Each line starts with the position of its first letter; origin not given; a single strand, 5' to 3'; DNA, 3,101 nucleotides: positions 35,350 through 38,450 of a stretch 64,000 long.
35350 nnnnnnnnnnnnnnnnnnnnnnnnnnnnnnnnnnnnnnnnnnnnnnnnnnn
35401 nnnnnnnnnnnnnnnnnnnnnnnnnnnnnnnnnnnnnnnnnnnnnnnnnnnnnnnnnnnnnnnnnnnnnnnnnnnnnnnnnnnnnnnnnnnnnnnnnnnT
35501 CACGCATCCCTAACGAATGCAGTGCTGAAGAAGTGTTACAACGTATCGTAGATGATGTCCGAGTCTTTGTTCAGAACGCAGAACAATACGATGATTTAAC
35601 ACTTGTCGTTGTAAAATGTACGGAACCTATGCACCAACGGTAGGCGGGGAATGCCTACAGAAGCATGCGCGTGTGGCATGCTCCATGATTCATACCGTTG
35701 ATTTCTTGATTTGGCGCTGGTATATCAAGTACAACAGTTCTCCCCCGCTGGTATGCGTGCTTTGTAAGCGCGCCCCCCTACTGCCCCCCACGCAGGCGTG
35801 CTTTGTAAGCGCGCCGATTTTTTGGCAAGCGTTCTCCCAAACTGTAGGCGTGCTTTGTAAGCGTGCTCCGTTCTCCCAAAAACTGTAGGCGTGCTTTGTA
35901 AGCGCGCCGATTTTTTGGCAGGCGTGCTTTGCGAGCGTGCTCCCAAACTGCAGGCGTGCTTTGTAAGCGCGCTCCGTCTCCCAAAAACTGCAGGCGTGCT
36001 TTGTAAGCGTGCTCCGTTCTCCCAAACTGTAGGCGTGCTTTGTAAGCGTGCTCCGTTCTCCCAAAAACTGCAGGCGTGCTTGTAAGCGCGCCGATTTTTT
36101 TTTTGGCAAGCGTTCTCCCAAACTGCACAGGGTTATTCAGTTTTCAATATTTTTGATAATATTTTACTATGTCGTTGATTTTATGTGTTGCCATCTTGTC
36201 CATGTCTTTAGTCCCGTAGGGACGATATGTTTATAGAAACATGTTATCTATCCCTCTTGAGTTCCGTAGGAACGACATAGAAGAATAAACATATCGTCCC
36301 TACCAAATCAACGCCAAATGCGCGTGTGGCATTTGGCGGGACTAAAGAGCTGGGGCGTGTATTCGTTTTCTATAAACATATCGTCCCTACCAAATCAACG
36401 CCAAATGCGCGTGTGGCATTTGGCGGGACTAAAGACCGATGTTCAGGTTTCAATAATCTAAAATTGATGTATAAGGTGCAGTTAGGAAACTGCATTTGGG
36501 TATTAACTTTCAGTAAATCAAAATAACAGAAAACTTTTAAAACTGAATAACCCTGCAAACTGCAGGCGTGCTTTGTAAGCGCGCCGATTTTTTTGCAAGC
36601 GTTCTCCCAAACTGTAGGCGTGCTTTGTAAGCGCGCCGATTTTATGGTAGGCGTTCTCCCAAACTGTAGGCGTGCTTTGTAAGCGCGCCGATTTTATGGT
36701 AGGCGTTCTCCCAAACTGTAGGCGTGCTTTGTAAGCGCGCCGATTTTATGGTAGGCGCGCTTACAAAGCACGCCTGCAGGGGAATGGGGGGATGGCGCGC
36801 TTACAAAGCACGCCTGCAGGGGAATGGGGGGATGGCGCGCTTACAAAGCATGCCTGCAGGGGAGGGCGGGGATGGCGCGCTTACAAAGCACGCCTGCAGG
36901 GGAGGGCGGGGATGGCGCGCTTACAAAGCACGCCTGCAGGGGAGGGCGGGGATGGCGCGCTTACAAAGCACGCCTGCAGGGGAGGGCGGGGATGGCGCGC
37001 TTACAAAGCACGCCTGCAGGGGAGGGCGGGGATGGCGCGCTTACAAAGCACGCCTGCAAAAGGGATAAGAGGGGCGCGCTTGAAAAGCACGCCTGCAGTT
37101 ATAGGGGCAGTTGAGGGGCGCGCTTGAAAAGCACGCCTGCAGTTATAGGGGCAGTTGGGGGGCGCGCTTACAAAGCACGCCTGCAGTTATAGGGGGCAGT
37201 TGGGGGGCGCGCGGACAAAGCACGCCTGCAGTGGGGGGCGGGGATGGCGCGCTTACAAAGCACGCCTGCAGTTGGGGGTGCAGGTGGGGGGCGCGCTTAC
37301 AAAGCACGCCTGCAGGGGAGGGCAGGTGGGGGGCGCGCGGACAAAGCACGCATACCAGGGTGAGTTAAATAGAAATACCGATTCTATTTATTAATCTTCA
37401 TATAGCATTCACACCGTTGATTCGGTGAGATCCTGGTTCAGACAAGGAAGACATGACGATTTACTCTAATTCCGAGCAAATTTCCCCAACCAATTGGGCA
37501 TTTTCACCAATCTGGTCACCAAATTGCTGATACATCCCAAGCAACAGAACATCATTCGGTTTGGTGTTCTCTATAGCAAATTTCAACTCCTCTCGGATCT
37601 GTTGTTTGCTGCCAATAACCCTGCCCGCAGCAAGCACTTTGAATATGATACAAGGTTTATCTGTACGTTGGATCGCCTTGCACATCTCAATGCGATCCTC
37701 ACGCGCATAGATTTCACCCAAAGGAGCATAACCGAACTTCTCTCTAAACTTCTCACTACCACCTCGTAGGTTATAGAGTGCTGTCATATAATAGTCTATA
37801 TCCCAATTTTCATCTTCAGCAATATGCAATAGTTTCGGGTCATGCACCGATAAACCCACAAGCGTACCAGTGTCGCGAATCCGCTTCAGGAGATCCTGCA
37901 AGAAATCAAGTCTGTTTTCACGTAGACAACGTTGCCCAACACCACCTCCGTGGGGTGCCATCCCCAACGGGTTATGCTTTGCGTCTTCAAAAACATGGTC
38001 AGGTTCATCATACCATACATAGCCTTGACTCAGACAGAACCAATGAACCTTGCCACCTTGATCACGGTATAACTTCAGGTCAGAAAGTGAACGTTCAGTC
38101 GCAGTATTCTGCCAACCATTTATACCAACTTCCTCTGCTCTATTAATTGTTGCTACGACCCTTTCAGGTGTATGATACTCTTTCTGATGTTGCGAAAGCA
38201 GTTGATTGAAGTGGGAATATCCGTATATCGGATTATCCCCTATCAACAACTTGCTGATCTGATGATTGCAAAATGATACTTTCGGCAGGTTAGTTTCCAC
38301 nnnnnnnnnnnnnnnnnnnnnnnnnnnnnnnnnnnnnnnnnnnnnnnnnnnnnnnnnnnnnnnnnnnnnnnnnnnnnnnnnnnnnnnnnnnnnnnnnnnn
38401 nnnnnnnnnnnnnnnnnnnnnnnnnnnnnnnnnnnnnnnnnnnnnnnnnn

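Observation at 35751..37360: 1.6-kb head-to-head mega-palindrome of about 28 copies of one 21-bp hairpin core between two convergent genes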

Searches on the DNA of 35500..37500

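Call 74: search_rna_families(source=window, start=35500, end=37500, threshold=evalue, max_evalue=1)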
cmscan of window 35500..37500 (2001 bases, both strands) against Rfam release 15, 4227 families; matches with E-value up to 1: 13.
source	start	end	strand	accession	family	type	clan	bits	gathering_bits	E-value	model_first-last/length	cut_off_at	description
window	36720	36775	-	RF03296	MIR8788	Gene; miRNA;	-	24.9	124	0.21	1-138/138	no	MIR8788 microRNA precursor family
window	35849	35916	+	RF02869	ncS025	Gene; sRNA;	-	24.6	46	0.12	1-85/85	no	Burkholderia sRNA 25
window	36216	36303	-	RF03747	mir-4536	Gene; miRNA;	-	24.4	76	0.18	12-77/88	no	mir-4536 microRNA precursor family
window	36216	36303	+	RF03747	mir-4536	Gene; miRNA;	-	24.3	76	0.19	12-77/88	no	mir-4536 microRNA precursor family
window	36706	36786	+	RF03807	mir-4890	Gene; miRNA;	-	23.2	100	0.048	1-91/91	no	mir-4890 microRNA precursor family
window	36671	36749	+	RF02869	ncS025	Gene; sRNA;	-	23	46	0.28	1-85/85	no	Burkholderia sRNA 25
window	36566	36645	+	RF02869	ncS025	Gene; sRNA;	-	22.9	46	0.29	1-85/85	no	Burkholderia sRNA 25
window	36467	36548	-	RF01227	snoR83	Gene; snRNA; snoRNA; HACA-box;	-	22.7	40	0.26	1-129/129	no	Small nucleolar RNA snoR83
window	36034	36100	+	RF02869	ncS025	Gene; sRNA;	-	20.6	46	0.96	1-85/85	no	Burkholderia sRNA 25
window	36676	36769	+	RF04065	mir-7563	Gene; miRNA;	-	20.2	80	0.97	1-76/76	no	mir-7563 microRNA precursor family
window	36030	36108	+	RF00519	suhB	Gene; sRNA;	CL00108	20.1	41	0.35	1-77/77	no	Makes More Granules Regulator RNA (mmgR)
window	35845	35923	+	RF00519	suhB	Gene; sRNA;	CL00108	19.9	41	0.41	1-77/77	no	Makes More Granules Regulator RNA (mmgR)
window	36709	36786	+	RF03213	mir-5885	Gene; miRNA;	-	19.3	64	0.55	1-65/65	no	mir-5885 microRNA precursor family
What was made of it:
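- On Any Rfam family: A permissive scan of 35500-37500 gave only matches of at most 25 bits, far below threshold, to miRNA and sRNA hairpin models (call 74).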

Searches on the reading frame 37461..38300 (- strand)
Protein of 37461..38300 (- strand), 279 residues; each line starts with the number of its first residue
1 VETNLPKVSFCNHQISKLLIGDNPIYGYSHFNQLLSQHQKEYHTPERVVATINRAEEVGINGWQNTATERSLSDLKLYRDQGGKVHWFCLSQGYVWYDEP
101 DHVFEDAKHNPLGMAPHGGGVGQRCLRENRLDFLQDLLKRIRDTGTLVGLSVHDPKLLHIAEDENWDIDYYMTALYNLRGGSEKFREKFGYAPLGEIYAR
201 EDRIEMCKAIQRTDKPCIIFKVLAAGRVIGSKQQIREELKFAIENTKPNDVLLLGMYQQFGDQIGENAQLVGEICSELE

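Call 17: search_protein_families(library=pfam, proteins=[window:37461-38300:-], max_evalue=0.001)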
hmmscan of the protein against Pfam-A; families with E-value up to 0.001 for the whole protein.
window:37461-38300:- (279 aa): 0 families

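Call 19: find_encoding_contigs(protein=window:37461-38300:-, flank=10000, max_places=10)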
Protein window:37461-38300:- (279 aa): no gene with exactly this product is on record in the collection.

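Call 23: find_homologous_proteins(query=window:37461-38300:-, max_evalue=1e-10)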
Query window:37461-38300:- (279 aa): 1420 proteins with E <= 1e-10 among 2531 candidates; the best 120 are listed.
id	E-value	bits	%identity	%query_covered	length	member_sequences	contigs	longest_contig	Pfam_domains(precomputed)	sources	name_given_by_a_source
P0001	2.4e-189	646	99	100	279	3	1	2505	-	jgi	-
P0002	2.7e-179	613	93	100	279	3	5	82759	-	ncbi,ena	-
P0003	1.9e-176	603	91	100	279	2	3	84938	-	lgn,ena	-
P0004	5.6e-167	572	87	99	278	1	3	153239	-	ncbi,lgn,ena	-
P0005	2.0e-165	567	85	100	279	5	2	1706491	-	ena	-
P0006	2.3e-165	567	86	99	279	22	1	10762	-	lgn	-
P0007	2.7e-165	567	86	100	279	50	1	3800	-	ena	-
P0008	2.8e-164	563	85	100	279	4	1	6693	-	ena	-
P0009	4.6e-163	559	85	99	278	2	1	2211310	-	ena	-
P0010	1.1e-162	558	84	99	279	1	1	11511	-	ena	-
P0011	1.5e-162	558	84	99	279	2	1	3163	-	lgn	-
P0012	8.8e-162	555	85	100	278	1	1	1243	-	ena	-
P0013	1.0e-161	555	84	99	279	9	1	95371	-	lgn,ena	-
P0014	1.1e-161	555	85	100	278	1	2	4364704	-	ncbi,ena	-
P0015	1.7e-161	554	84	100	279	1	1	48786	-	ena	-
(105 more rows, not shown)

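Call 24: find_encoding_contigs(protein=P0002, flank=8000, max_places=3)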
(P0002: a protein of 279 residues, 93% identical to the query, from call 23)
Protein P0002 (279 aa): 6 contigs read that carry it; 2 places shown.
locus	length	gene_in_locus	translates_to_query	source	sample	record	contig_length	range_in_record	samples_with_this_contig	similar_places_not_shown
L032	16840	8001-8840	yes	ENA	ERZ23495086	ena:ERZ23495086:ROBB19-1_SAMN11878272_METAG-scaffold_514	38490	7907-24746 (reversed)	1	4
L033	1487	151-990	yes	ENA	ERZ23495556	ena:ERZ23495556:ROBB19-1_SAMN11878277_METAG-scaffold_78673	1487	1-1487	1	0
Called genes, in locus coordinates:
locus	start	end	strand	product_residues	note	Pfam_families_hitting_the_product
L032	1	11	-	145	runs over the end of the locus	PF02082:Rrf2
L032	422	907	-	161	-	-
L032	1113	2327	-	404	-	-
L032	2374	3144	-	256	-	PF05690:ThiG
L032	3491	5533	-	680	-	PF02922:CBM_48, PF00128:Alpha-amylase, PF02806:Alpha-amylase_C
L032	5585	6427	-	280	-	-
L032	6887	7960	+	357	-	PF27529:AMPT (weak), PF05343:Peptidase_M42, PF01546:Peptidase_M20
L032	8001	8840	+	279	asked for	-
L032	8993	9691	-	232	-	PF07228:SpoIIE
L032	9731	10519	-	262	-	PF07494:Reg_prop (faint), PF07495:Y_Y_Y (faint)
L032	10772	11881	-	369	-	PF07494:Reg_prop (faint)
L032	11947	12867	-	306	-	PF07494:Reg_prop (faint)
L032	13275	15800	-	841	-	PF00413:Peptidase_M10 (weak), PF00515:TPR_1 (weak), PF00515:TPR_1, PF07719:TPR_2, PF23914:TPR_CcmH_CycH, PF00515:TPR_1, PF13432:TPR_16, PF14559:TPR_19, +31 more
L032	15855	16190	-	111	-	PF21716:dnstrm_HI1420 (weak)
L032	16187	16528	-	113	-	-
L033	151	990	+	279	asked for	-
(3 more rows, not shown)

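Call 25: find_encoding_contigs(protein=P0003, flank=8000, max_places=3)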
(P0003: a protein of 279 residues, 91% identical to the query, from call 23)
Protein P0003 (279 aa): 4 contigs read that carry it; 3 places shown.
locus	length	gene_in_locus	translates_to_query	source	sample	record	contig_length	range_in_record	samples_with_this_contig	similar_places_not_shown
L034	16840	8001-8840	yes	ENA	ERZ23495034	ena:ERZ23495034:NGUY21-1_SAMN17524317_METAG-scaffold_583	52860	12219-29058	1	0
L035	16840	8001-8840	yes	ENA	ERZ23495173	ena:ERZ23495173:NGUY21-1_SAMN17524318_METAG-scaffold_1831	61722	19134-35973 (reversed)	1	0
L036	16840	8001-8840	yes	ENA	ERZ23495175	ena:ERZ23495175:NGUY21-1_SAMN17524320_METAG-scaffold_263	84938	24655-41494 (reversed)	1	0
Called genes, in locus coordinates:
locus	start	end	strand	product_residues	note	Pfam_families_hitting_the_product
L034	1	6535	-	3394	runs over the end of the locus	PF23914:TPR_CcmH_CycH, PF14559:TPR_19 (weak), PF13414:TPR_11 (weak), PF14559:TPR_19 (weak), PF12569:NatA_aux_su (weak), PF14559:TPR_19 (weak), PF07953:Toxin_R_bind_N, PF13385:Laminin_G_3, +19 more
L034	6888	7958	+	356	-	PF27529:AMPT, PF05343:Peptidase_M42, PF01546:Peptidase_M20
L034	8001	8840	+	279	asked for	-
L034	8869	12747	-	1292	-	PF07494:Reg_prop (faint), PF07228:SpoIIE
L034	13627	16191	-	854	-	PF00413:Peptidase_M10 (weak), PF13181:TPR_8 (weak), PF13429:TPR_15 (weak), PF00515:TPR_1, PF23914:TPR_CcmH_CycH, PF00515:TPR_1, PF13424:TPR_12, PF14559:TPR_19, +32 more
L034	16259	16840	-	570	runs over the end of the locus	-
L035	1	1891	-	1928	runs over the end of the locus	PF00515:TPR_1 (faint), PF07719:TPR_2 (faint), PF13174:TPR_6 (faint), PF13181:TPR_8 (faint), PF13371:TPR_9 (faint), PF14559:TPR_19 (weak), PF07953:Toxin_R_bind_N, PF13385:Laminin_G_3, +12 more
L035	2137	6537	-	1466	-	PF20308:TPR-S (faint), PF25064:ARM_TT21_5th (faint), PF00515:TPR_1 (faint), PF23914:TPR_CcmH_CycH (weak), PF13432:TPR_16 (weak), PF14559:TPR_19 (weak), PF23914:TPR_CcmH_CycH (weak), PF13414:TPR_11 (weak), +18 more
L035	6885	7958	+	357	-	PF27529:AMPT, PF05343:Peptidase_M42, PF01546:Peptidase_M20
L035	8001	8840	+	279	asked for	-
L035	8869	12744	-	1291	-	PF07494:Reg_prop (faint), PF07228:SpoIIE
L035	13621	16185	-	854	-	PF00413:Peptidase_M10 (weak), PF13181:TPR_8 (weak), PF00515:TPR_1, PF23914:TPR_CcmH_CycH, PF00515:TPR_1, PF07719:TPR_2, PF13424:TPR_12, PF14559:TPR_19, +31 more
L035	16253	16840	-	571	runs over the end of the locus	PF14326:DUF4384 (faint)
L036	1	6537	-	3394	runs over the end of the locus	PF23914:TPR_CcmH_CycH (weak), PF13432:TPR_16 (weak), PF14559:TPR_19 (weak), PF13414:TPR_11 (weak), PF12569:NatA_aux_su (weak), PF14559:TPR_19 (weak), PF07953:Toxin_R_bind_N, PF13385:Laminin_G_3, +18 more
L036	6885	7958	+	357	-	PF27529:AMPT, PF05343:Peptidase_M42, PF01546:Peptidase_M20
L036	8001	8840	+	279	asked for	-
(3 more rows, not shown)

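Call 26: find_encoding_contigs(protein=P0001, flank=8000, max_places=3)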
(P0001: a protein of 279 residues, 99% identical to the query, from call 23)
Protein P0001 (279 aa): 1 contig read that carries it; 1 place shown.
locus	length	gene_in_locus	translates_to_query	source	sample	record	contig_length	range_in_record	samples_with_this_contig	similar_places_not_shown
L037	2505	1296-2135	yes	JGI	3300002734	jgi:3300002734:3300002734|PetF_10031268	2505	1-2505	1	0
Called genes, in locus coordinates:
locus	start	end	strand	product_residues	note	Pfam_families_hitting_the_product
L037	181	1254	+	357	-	PF27529:AMPT, PF05343:Peptidase_M42, PF01546:Peptidase_M20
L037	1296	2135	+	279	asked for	-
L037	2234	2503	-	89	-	?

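Call 70: find_encoding_contigs(protein=P0004, flank=4000, max_places=2)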
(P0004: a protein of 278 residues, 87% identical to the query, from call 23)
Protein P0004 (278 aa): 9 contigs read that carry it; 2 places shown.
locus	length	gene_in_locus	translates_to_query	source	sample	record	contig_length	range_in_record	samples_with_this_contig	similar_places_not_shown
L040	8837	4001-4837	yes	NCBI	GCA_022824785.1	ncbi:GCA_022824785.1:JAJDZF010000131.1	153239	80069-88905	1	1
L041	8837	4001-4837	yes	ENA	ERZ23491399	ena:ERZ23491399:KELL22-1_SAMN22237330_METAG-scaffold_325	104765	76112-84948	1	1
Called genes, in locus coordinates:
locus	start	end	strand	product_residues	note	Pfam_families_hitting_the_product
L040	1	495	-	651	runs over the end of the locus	PF25919:BSH_CusB (faint), PF00364:Biotin_lipoyl (faint), PF25917:BSH_RND, PF25984:BSH_YknX (faint), PF25954:Beta-barrel_RND_2 (weak), PF25990:Beta-barrel_YknX, PF26002:Beta-barrel_AprE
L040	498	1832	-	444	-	PF02321:OEP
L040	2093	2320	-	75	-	-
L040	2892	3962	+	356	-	PF27529:AMPT, PF05343:Peptidase_M42, PF01546:Peptidase_M20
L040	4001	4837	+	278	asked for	-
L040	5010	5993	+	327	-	PF00248:Aldo_ket_red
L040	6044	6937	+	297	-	PF05721:PhyH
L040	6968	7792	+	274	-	PF05721:PhyH (weak)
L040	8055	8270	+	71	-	PF04255:DUF433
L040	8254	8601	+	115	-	PF18480:DUF5615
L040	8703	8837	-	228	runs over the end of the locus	PF05685:Uma2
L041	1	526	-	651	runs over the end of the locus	PF25919:BSH_CusB (faint), PF00364:Biotin_lipoyl (faint), PF25917:BSH_RND, PF25984:BSH_YknX (faint), PF25954:Beta-barrel_RND_2 (weak), PF25990:Beta-barrel_YknX, PF26002:Beta-barrel_AprE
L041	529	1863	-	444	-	PF02321:OEP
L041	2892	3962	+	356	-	PF27529:AMPT, PF05343:Peptidase_M42, PF01546:Peptidase_M20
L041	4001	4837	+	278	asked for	-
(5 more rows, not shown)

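Call 71: find_encoding_contigs(protein=P0005, flank=4000, max_places=2)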
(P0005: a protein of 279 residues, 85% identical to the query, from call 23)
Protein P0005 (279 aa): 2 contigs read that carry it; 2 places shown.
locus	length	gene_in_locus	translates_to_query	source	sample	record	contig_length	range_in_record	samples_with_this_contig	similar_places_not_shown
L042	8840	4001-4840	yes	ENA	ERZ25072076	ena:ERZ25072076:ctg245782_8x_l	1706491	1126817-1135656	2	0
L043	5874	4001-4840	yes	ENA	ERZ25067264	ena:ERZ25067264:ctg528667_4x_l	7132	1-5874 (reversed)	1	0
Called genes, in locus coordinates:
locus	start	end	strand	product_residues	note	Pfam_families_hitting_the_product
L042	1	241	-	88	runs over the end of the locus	PF13358:DDE_3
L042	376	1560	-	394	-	PF13784:Fic_N, PF02661:Fic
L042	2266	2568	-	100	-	-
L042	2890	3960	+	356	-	PF27529:AMPT (weak), PF05343:Peptidase_M42, PF01546:Peptidase_M20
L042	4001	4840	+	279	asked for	-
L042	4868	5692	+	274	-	PF05721:PhyH (weak)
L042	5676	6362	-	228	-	PF05685:Uma2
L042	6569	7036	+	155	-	PF13365:Trypsin_2 (weak)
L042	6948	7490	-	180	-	PF13358:DDE_3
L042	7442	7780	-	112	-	PF01710:HTH_Tnp_IS630, PF13384:HTH_23 (weak), PF13518:HTH_28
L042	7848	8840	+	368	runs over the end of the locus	-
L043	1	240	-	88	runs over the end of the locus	PF13358:DDE_3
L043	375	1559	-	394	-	PF13784:Fic_N, PF02661:Fic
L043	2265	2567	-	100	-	-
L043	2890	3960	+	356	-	PF27529:AMPT (weak), PF05343:Peptidase_M42, PF01546:Peptidase_M20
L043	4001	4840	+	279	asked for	-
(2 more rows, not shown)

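Call 72: find_encoding_contigs(protein=P0014, flank=4000, max_places=2)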
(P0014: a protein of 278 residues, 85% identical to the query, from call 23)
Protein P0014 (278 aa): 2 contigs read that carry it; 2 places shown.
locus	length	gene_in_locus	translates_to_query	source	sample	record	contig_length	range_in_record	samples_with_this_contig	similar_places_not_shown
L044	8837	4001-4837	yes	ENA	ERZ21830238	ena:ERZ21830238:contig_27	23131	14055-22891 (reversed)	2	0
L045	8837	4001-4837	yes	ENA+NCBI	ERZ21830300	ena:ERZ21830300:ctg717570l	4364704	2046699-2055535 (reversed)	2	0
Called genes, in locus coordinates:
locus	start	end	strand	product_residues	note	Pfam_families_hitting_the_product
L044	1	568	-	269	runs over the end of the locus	?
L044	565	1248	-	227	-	PF06026:Rib_5-P_isom_A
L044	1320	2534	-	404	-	PF01261:AP_endonuc_2 (weak)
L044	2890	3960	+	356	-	PF27529:AMPT, PF05343:Peptidase_M42, PF01546:Peptidase_M20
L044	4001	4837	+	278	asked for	-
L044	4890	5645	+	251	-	-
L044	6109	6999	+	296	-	PF05721:PhyH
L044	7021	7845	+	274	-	PF05721:PhyH (weak)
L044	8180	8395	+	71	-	-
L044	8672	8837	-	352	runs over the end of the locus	-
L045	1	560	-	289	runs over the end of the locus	PF06082:YjbH (weak)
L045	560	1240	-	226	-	PF06026:Rib_5-P_isom_A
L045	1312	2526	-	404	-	PF01261:AP_endonuc_2 (weak)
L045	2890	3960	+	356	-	PF27529:AMPT, PF05343:Peptidase_M42, PF01546:Peptidase_M20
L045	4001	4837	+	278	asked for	-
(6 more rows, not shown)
